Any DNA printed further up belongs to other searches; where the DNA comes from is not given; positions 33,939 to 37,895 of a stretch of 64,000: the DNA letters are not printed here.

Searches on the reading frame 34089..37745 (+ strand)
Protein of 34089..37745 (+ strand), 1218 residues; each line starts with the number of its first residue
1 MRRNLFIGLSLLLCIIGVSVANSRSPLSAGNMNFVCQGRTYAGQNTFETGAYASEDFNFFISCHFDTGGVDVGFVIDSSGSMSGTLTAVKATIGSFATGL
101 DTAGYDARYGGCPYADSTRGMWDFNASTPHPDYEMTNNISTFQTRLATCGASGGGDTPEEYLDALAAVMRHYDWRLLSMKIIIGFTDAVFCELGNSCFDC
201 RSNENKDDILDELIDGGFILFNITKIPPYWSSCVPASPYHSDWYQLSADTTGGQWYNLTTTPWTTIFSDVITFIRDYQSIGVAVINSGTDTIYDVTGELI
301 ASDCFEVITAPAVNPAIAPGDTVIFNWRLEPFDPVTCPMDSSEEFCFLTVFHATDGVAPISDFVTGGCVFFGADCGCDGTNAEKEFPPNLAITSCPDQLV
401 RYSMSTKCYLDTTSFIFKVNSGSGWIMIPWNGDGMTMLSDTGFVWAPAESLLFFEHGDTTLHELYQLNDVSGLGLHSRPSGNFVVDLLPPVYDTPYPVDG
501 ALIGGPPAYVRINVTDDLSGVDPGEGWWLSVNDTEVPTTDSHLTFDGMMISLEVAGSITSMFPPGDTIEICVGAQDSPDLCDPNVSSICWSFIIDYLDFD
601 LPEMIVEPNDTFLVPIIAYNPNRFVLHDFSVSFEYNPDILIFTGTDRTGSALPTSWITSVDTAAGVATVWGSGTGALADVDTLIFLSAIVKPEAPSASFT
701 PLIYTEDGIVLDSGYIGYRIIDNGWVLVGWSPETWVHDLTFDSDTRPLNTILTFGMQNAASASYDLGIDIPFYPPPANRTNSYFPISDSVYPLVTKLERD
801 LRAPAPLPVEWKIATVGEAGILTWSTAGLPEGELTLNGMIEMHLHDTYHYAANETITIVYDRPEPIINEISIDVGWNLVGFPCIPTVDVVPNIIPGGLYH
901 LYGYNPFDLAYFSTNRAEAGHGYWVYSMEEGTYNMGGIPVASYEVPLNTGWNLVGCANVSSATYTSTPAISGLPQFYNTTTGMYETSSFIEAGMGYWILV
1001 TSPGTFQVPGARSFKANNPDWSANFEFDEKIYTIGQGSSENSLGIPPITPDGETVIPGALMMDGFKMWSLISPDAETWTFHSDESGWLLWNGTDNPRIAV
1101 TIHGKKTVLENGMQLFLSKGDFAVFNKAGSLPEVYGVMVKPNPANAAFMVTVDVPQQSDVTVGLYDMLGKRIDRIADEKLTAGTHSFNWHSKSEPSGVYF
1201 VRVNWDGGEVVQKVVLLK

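Call 35: search_protein_families(library=pfam, proteins=[window:34089-37745:+], max_evalue=0.001)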
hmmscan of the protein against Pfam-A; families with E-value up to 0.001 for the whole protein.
window:34089-37745:+ (1218 aa): 3 families
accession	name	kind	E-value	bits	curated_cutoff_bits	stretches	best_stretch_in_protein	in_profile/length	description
PF18962.6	Por_Secre_tail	-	6e-09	36.5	27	1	1141-1215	3-74/75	Secretion system C-terminal sorting domain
PF25106.1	VWA_4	-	1.8e-05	24.8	27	1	73-172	3-92/169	von Willebrand factor A domain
PF13860.13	FlgD_ig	-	0.00018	21.9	27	0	1148-1203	12-73/79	FlgD Ig-like domain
